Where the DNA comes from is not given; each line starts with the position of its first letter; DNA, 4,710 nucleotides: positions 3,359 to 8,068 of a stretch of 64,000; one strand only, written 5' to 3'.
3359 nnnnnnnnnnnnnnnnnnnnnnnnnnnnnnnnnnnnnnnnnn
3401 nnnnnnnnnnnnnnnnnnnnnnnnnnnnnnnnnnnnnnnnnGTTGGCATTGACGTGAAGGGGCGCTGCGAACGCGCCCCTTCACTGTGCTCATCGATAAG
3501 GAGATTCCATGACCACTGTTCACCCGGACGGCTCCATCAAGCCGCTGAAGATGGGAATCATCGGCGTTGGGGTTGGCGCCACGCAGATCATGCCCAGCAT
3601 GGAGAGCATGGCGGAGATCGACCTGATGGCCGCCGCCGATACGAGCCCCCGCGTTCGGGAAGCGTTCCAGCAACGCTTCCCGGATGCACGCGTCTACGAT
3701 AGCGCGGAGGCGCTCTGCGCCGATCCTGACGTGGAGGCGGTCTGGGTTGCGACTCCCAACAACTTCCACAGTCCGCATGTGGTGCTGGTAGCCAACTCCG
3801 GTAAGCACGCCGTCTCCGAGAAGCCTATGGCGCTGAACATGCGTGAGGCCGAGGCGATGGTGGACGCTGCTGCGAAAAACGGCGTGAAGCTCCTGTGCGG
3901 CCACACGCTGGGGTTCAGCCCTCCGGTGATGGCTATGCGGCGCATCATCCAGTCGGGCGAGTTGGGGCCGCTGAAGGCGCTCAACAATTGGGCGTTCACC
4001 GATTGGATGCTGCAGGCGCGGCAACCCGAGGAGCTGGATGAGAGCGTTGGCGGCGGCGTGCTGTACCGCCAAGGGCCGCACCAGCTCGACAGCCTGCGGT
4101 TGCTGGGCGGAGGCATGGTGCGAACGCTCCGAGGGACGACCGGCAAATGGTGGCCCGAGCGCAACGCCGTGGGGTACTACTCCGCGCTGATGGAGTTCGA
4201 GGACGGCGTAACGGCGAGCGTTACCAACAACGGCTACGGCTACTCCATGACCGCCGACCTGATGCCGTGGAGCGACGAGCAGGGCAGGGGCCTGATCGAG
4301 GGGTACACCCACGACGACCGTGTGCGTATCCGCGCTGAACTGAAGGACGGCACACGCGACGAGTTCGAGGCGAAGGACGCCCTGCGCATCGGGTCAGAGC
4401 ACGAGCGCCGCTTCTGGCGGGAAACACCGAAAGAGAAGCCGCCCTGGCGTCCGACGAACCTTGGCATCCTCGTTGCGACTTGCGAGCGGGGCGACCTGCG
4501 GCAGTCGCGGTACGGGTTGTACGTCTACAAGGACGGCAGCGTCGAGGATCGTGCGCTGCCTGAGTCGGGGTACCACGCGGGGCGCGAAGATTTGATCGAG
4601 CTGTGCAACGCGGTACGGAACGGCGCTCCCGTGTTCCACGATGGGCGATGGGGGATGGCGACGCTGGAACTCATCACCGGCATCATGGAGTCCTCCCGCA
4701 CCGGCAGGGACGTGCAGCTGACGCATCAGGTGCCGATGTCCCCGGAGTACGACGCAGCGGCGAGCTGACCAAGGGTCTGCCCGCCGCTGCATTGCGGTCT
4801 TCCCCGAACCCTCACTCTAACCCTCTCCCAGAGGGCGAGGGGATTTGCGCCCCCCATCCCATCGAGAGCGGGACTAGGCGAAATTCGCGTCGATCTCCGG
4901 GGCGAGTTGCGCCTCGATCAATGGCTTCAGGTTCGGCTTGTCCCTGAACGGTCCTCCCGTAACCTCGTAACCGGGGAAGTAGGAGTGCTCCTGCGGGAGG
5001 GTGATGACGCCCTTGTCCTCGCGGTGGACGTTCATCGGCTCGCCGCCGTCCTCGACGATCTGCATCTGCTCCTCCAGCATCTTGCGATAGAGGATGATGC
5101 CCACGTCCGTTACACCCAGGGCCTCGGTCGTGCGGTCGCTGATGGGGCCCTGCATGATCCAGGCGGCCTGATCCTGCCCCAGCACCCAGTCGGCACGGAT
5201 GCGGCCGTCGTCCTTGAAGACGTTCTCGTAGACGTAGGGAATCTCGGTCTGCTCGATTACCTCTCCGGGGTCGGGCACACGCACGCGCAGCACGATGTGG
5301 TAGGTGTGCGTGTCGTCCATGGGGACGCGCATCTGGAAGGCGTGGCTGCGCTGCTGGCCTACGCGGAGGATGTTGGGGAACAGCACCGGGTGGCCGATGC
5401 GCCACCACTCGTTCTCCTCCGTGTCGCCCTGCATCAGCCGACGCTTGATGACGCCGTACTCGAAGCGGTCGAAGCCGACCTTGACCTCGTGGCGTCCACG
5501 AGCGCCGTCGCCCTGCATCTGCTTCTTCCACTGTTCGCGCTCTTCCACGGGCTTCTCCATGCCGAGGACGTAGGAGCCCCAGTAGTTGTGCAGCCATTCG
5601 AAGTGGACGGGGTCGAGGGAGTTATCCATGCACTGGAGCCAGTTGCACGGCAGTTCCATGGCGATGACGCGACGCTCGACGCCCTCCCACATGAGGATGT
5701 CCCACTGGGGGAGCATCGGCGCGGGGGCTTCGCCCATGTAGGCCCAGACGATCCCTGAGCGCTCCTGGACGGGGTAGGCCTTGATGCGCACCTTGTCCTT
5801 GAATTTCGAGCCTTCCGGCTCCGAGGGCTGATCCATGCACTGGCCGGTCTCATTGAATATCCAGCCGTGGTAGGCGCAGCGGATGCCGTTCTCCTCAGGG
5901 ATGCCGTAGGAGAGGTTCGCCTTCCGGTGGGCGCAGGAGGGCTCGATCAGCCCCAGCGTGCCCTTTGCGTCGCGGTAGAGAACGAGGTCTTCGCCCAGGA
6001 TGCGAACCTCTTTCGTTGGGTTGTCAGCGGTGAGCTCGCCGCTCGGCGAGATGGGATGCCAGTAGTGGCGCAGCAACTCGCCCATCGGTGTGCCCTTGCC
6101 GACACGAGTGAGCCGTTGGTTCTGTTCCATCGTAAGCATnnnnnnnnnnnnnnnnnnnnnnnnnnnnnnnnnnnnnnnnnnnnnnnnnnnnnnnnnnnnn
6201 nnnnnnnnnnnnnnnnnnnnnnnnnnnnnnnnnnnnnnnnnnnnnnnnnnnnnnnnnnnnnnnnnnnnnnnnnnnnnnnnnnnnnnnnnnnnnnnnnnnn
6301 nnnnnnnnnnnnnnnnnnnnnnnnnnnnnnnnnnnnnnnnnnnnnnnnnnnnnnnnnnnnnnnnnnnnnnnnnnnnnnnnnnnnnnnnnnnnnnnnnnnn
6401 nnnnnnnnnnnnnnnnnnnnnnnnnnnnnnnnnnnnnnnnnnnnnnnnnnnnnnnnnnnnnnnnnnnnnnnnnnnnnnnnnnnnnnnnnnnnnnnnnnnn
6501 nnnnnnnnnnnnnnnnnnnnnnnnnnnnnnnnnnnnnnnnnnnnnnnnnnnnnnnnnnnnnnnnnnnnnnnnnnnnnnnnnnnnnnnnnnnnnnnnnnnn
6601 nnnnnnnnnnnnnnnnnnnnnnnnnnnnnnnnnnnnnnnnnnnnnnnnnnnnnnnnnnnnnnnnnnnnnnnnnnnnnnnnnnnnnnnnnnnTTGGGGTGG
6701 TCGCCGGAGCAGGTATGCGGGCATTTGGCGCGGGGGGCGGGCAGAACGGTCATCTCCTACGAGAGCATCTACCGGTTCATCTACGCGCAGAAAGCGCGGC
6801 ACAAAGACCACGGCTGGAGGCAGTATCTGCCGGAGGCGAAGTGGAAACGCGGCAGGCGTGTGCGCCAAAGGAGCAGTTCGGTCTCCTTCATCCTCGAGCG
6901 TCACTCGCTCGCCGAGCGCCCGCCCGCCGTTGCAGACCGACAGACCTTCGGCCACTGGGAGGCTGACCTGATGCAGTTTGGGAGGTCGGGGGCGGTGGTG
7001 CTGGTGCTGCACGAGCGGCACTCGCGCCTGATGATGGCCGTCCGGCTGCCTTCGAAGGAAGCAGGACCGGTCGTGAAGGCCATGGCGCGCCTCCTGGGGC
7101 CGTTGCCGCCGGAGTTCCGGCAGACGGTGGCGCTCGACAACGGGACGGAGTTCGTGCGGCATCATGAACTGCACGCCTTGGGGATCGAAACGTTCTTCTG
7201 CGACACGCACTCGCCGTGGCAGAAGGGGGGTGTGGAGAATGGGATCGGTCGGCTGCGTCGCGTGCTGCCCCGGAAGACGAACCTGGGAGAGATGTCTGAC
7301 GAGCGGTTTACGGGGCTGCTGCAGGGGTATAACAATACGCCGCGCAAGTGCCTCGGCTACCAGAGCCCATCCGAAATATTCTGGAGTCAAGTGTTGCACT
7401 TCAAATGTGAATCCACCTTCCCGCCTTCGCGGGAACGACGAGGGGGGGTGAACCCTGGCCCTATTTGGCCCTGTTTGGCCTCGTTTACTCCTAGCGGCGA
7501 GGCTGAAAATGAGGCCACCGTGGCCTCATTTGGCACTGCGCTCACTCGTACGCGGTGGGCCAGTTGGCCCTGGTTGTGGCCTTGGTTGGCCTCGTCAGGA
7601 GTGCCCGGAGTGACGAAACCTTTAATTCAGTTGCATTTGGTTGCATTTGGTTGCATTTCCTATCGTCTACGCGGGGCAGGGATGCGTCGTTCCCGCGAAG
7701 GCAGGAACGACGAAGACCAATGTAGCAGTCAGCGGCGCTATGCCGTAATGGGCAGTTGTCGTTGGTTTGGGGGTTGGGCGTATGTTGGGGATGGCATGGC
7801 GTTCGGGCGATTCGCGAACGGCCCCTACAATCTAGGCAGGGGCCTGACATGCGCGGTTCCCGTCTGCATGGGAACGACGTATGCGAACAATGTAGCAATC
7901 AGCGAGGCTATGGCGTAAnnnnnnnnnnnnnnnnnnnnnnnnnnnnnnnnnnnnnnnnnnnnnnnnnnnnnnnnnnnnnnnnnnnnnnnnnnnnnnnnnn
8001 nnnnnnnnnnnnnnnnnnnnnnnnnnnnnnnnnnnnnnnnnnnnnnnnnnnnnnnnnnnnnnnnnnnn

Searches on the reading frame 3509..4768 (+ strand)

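Call 12: search_protein_families(library=pfam, proteins=[window:3509-4768:+], max_evalue=0.001)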
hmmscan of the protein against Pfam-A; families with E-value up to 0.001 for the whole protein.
window:3509-4768:+ (419 aa): 4 families
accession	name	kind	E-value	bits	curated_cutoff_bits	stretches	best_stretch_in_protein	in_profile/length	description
PF01408.29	GFO_IDH_MocA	-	2.5e-22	80.2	24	1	14-132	2-120/120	Oxidoreductase family, NAD-binding Rossmann fold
PF22725.1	GFO_IDH_MocA_C3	-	6.3e-17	62.2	27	1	141-241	2-103/124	GFO/IDH/MocA C-terminal domain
PF02894.22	GFO_IDH_MocA_C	-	1.8e-09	38.2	22.9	1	147-248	4-112/218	Oxidoreductase family, C-terminal alpha/beta domain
PF03447.22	NAD_binding_3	-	0.00022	22.4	24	1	20-129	5-114/116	Homoserine dehydrogenase, NAD binding domain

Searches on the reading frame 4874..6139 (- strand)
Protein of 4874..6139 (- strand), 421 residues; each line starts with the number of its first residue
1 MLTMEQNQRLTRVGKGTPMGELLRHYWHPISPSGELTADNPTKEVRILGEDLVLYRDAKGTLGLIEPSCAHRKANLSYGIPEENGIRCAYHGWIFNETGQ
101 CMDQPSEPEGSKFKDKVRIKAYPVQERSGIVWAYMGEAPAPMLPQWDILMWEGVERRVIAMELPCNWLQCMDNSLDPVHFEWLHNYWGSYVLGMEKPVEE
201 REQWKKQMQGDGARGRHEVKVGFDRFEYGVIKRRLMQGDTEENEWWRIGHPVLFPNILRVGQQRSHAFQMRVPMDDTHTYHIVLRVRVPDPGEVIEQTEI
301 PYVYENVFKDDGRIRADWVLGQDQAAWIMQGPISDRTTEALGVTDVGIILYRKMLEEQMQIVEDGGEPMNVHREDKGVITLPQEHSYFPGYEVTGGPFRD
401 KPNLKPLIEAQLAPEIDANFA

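Call 12: search_protein_families(library=pfam, proteins=[window:4874-6139:-], max_evalue=0.001)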
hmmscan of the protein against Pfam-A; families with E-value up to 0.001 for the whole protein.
window:4874-6139:- (421 aa): 2 families
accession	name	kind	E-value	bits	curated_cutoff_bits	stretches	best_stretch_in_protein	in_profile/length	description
PF00355.32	Rieske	-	2e-18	66.5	20.3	1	27-109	2-83/88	Rieske [2Fe-2S] domain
PF19301.5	LigXa_C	-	1.1e-12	48.2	27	2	321-369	208-256/304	LigXa C-terminal domain like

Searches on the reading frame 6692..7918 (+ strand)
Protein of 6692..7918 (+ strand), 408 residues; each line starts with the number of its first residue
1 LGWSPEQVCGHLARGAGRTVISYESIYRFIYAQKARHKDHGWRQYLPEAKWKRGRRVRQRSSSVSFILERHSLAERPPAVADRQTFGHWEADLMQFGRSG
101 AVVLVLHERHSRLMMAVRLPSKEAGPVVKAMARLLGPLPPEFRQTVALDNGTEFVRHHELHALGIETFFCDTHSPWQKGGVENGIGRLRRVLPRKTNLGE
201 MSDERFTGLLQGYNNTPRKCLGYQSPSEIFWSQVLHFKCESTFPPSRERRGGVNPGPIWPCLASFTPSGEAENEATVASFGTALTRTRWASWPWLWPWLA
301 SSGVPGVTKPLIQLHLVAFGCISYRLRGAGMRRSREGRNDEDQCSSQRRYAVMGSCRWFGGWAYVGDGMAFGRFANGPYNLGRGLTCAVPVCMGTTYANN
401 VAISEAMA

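Call 12: search_protein_families(library=pfam, proteins=[window:6692-7918:+], max_evalue=0.001)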
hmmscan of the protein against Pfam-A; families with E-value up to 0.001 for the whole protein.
window:6692-7918:+ (408 aa): 1 family
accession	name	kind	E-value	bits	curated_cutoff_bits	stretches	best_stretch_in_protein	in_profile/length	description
PF00665.32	rve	-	2.9e-07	31.1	32.6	1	84-175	3-102/102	Integrase core domain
